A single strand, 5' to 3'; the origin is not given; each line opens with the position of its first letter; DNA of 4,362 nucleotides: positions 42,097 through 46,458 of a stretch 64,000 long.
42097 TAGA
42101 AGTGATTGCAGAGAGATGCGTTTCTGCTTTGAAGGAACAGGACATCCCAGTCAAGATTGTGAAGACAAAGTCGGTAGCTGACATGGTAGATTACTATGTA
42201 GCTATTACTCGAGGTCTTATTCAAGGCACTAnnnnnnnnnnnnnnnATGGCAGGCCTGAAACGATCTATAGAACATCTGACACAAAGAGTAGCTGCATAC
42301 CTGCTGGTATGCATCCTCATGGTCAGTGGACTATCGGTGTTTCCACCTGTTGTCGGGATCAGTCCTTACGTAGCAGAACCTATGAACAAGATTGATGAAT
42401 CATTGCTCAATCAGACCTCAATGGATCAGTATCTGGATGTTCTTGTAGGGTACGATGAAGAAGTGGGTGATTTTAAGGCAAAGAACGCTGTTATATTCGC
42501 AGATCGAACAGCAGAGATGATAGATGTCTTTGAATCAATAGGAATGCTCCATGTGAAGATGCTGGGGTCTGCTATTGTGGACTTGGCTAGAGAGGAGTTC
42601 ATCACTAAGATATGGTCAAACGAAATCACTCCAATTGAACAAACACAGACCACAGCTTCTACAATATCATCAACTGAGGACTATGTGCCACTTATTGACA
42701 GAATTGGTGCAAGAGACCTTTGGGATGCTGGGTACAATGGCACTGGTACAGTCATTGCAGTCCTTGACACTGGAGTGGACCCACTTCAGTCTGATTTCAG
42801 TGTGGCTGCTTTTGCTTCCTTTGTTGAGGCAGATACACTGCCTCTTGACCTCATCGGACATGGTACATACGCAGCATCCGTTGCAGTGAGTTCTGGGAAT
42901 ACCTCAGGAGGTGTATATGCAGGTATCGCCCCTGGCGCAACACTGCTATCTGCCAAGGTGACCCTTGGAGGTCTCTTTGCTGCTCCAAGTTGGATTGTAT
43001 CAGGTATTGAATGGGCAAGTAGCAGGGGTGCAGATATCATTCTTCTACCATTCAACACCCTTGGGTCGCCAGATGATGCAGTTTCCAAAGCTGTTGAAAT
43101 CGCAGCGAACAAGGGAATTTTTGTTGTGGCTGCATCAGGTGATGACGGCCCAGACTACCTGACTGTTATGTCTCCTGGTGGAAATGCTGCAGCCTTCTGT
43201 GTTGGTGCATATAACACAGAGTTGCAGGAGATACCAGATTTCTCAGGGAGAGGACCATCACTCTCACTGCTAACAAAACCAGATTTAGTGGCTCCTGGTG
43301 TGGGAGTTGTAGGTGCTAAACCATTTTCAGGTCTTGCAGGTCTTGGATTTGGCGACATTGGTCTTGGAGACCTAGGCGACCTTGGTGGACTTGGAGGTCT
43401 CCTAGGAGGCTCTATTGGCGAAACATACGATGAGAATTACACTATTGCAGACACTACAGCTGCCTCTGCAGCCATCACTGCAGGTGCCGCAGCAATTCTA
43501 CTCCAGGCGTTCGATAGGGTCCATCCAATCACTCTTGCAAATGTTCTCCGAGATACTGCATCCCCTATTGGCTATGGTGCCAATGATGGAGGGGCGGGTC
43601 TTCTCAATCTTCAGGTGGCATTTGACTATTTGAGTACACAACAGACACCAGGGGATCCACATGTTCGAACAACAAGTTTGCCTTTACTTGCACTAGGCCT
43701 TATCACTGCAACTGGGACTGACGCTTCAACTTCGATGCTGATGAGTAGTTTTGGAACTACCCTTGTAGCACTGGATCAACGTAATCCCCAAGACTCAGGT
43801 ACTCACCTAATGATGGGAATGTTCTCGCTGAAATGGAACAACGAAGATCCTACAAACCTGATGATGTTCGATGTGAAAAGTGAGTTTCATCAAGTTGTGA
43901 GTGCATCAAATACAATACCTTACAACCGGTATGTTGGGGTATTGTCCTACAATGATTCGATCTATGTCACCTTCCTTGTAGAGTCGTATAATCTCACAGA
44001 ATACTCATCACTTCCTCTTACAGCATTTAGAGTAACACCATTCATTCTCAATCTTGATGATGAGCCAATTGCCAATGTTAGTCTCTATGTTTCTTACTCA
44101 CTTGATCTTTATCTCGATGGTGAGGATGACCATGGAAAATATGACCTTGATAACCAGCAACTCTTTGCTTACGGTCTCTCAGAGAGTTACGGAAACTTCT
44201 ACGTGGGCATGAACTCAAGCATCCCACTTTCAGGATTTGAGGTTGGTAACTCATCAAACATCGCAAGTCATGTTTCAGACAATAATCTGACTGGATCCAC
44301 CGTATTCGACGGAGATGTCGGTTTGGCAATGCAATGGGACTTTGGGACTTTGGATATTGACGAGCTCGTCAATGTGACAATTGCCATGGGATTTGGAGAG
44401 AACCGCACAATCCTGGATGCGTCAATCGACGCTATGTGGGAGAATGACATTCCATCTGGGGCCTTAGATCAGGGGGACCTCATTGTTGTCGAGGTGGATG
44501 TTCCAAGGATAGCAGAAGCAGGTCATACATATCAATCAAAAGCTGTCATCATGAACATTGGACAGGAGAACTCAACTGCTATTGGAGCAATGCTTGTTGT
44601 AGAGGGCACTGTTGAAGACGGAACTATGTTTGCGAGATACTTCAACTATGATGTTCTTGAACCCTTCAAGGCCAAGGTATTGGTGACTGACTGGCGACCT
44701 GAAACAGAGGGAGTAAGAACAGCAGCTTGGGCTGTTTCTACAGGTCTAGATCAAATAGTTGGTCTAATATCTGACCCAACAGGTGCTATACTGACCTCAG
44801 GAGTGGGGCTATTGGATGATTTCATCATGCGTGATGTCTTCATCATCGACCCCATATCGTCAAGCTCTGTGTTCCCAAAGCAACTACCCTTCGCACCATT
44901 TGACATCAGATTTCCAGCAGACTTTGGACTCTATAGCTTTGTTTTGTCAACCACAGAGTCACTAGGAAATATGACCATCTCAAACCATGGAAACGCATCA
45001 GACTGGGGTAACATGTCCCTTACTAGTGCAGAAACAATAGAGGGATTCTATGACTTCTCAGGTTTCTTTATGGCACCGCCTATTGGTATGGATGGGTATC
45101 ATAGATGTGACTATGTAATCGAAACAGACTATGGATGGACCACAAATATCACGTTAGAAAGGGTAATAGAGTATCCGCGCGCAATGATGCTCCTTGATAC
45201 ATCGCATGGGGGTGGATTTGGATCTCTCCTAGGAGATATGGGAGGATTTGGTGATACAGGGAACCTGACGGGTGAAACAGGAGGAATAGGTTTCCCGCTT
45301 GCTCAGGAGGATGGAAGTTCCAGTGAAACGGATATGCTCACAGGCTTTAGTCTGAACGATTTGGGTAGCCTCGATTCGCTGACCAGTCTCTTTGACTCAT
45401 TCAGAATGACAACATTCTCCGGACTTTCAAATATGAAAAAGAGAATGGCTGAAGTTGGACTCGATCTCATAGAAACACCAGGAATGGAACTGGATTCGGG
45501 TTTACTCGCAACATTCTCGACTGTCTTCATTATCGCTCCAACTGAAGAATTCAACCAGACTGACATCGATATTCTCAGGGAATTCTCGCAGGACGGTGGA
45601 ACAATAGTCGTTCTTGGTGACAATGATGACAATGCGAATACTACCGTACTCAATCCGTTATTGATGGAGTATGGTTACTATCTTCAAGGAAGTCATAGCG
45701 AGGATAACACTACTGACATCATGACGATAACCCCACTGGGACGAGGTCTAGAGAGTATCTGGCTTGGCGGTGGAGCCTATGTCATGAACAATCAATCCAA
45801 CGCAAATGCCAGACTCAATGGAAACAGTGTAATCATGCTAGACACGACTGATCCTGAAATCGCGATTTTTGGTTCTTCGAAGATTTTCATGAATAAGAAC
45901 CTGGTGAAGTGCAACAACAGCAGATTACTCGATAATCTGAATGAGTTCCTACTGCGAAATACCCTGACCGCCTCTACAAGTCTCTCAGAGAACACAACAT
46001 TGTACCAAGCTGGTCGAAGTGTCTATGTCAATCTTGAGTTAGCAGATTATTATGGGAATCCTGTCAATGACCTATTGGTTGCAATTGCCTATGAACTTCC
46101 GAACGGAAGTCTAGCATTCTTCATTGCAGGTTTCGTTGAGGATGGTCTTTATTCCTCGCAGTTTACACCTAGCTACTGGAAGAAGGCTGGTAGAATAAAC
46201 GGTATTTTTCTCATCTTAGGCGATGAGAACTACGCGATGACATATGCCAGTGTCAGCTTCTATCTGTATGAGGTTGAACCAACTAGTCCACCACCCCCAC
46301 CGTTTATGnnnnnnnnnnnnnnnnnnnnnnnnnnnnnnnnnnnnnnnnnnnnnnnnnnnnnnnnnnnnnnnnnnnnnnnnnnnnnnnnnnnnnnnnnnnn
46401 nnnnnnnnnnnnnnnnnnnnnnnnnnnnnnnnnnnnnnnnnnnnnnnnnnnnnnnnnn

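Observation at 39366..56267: Translationally coupled 15-kb operon joining a GldAFG-like ABC-2 engine to two giant type-I surface proteins: candidate undescribed archaeal cell-surface system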

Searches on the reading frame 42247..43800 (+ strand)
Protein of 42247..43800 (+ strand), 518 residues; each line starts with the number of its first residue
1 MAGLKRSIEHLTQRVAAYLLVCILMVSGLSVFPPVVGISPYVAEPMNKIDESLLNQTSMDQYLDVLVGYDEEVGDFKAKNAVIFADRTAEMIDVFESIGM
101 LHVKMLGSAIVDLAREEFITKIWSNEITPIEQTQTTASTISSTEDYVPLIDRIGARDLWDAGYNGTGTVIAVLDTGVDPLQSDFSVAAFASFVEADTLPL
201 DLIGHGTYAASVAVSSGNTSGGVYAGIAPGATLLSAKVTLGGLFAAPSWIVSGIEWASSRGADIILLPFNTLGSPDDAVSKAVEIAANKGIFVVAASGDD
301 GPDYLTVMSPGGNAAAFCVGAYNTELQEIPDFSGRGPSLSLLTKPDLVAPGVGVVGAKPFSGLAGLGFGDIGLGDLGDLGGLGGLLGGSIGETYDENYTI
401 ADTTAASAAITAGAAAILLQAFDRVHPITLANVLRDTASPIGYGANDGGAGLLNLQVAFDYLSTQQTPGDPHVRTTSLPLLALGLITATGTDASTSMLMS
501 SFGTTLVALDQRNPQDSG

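Call 22: search_solved_structures(query=window:42247-43800:+, max_evalue=0.001, show_alignments=2)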
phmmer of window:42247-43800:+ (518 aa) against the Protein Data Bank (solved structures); distinct sequences matched with E-value up to 0.001: 98 (the best 60 are shown).
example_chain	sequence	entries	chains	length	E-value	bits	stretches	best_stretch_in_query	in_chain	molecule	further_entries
3afg_A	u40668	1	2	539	4.4e-35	124.5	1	143-358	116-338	Subtilisin-like serine protease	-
9ues_B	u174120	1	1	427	5.2e-35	124.3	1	152-358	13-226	Subtilisin-like serine protease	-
8jmw_A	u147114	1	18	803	1.6e-28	102.9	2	107-330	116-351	S8 family serine peptidase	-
1suc_A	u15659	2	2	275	3e-23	85.5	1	150-359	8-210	SUBTILISIN BPN' CRB-S3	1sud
8h7o_A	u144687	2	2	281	4.2e-23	85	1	150-360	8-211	Subtilisin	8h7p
1lw6_E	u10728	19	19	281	1.5e-22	83.2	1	150-359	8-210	SUBTILISIN BPN' | Subtilisin BPN' precursor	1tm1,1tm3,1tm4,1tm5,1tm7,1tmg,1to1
2sni_E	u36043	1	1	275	1.9e-22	82.8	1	150-359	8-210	SUBTILISIN NOVO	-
1sbn_E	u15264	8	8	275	2.1e-22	82.7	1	150-359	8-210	SUBTILISIN NOVO BPN' | SUBTILISIN BPN'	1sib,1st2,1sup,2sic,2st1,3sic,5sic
1sub_A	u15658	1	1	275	2.1e-22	82.7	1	150-359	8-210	SUBTILISIN BPN' CRB-S3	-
1v5i_A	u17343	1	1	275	2.2e-22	82.7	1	150-359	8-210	Subtilisin BPN'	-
1ubn_A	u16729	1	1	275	2.7e-22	82.4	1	150-359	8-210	PROTEIN (SELENOSUBTILISIN BPN)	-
1s01_A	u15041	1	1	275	3.9e-22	81.8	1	150-359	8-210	Subtilisin BPN'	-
1s02_A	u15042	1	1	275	4.5e-22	81.6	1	150-359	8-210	SUBTILISIN BPN'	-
1aqn_A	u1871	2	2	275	4.7e-22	81.6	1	150-359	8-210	SUBTILISIN 8324 | SUBTILISIN BPN'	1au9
1sbi_A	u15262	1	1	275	4.7e-22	81.6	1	150-359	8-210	SUBTILISIN 8397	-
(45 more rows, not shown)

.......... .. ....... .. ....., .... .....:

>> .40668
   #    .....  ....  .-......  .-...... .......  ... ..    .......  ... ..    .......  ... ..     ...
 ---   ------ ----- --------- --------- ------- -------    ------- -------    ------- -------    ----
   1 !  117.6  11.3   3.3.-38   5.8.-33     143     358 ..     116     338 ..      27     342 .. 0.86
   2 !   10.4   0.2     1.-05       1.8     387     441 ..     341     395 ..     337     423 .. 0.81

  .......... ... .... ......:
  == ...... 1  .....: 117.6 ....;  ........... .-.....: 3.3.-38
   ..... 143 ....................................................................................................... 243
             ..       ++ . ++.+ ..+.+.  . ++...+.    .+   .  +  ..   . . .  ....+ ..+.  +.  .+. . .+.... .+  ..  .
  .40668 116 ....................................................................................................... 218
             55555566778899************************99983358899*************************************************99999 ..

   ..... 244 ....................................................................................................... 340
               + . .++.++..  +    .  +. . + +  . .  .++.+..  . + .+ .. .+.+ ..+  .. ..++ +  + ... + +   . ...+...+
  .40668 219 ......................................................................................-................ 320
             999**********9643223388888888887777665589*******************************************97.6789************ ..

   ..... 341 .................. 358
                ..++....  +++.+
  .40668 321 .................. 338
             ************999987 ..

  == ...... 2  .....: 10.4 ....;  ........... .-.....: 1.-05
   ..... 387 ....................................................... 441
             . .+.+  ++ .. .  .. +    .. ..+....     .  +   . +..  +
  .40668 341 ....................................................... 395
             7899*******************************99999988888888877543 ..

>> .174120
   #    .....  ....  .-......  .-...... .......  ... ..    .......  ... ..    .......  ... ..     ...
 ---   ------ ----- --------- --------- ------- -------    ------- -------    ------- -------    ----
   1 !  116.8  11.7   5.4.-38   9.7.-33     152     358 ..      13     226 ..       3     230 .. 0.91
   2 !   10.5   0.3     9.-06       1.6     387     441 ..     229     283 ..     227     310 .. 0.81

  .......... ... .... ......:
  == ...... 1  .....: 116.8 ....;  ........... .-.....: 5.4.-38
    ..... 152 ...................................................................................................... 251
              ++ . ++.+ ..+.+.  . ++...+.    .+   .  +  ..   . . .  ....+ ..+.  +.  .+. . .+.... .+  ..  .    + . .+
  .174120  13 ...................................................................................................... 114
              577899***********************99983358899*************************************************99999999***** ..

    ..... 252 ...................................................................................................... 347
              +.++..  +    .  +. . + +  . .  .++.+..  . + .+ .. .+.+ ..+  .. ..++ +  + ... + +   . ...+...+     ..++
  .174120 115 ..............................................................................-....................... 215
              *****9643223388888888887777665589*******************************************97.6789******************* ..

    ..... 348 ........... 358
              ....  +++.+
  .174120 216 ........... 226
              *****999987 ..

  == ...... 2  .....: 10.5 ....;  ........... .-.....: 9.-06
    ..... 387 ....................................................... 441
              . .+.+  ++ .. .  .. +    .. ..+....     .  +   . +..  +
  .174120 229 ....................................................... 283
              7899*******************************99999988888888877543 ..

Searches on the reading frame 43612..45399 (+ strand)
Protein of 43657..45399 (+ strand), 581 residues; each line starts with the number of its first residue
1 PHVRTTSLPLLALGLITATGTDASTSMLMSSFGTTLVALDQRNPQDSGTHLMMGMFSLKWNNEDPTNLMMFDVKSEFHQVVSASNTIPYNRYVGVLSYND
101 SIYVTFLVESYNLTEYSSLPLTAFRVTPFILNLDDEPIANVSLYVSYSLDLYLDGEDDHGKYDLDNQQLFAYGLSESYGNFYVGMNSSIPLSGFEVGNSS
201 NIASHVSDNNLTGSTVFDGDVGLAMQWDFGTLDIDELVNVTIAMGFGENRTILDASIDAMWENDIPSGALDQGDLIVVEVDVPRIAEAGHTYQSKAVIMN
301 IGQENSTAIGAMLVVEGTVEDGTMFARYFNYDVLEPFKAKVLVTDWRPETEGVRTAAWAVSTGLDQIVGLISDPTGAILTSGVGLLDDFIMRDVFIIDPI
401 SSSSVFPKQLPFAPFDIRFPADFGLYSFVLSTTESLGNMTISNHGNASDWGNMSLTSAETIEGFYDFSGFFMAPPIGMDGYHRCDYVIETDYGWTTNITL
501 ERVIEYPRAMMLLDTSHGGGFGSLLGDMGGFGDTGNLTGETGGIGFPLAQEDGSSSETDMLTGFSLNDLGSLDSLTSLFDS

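Call 35: search_protein_families(library=pfam, proteins=[window:43657-45399:+], max_evalue=1)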
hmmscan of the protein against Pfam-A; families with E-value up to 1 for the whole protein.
window:43657-45399:+ (581 aa): 1 family
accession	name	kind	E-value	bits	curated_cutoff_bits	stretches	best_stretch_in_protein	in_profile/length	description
PF07705.17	CARDB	-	0.0027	18.3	22.7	1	274-321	3-50/101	CARDB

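Call 105: search_solved_structures(query=A9, max_evalue=10)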
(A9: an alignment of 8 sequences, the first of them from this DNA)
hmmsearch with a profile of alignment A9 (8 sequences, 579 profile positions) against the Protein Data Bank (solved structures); distinct sequences matched with E-value up to 10: 1.
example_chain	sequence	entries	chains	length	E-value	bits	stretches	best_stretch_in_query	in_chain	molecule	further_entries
1pa4_A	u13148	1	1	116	0.41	12.4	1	80-137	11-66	Probable ribosome-binding factor A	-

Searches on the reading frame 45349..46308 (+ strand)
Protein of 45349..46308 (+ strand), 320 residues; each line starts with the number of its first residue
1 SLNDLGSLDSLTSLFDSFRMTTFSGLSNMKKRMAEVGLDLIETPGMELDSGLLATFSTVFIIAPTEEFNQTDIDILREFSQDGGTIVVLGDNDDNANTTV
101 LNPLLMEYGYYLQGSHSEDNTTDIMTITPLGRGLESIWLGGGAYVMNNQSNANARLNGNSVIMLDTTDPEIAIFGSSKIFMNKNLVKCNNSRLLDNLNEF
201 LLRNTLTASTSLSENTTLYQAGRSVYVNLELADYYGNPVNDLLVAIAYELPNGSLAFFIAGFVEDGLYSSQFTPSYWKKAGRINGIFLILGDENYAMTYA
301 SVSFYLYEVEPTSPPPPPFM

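Call 35: search_protein_families(library=pfam, proteins=[window:45349-46308:+], max_evalue=1)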
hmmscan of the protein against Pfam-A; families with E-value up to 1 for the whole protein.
window:45349-46308:+ (320 aa): 3 families
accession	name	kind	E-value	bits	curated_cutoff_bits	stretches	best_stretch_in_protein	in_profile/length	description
PF23355.1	IFT52_GIFT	-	4.8e-10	39.4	27.2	2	46-112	36-103/246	IFT52 GIFT domain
PF09822.16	ABC_transp_aux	-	2.5e-06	27.4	34.7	1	51-160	41-167/288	ABC-type uncharacterized transport system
PF14258.12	DUF4350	-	1.2e-05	26.1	30.4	1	57-197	39-180/181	Domain of unknown function (DUF4350)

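Call 83: search_solved_structures(query=A7, max_evalue=10, show_alignments=1)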
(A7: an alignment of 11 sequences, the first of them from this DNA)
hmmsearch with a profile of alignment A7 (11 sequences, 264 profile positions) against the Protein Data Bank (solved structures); distinct sequences matched with E-value up to 10: 54.
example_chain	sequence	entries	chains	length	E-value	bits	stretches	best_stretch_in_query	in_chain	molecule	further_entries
5fmr_A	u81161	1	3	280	6.1e-17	64.9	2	11-120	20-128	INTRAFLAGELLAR TRANSPORT PROTEIN COMPONENT IFT52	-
8bd7_B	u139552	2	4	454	1.6e-16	63.5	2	12-120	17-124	Osm-6-like protein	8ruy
5fms_A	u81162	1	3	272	2.6e-15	59.5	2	7-116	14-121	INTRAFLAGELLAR TRANSPORT PROTEIN 52 HOMOLOG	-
8uwc_A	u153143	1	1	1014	0.16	14.3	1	15-89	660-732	Membrane-bound transcription factor site-1 protease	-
8uw8_A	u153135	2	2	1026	0.17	14.2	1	15-89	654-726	Membrane-bound transcription factor site-1 protease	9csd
6up7_B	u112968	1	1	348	0.36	13.2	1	196-242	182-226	Beta-arrestin-1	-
9cx9_A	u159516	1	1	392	0.45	12.8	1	196-242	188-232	Beta-arrestin-1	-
9bt8_B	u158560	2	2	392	0.45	12.8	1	196-242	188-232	Beta-arrestin-1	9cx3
8as2_A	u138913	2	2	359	0.45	12.8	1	196-242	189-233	Beta-arrestin-1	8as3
9ijr_C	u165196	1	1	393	0.45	12.8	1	196-242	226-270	Beta-arrestin-1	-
8ja3_B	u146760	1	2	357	0.47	12.8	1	196-242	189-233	Beta-arrestin-1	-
6u1n_C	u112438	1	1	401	0.47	12.8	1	196-242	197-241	Beta-arrestin-1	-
25gn_C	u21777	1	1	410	0.47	12.8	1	196-242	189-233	Isoform 1B of Beta-arrestin-1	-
9ijs_C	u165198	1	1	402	0.47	12.8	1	196-242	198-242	Beta-arrestin-1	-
7srs_C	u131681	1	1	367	0.48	12.7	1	196-242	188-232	Isoform 1B of Beta-arrestin-1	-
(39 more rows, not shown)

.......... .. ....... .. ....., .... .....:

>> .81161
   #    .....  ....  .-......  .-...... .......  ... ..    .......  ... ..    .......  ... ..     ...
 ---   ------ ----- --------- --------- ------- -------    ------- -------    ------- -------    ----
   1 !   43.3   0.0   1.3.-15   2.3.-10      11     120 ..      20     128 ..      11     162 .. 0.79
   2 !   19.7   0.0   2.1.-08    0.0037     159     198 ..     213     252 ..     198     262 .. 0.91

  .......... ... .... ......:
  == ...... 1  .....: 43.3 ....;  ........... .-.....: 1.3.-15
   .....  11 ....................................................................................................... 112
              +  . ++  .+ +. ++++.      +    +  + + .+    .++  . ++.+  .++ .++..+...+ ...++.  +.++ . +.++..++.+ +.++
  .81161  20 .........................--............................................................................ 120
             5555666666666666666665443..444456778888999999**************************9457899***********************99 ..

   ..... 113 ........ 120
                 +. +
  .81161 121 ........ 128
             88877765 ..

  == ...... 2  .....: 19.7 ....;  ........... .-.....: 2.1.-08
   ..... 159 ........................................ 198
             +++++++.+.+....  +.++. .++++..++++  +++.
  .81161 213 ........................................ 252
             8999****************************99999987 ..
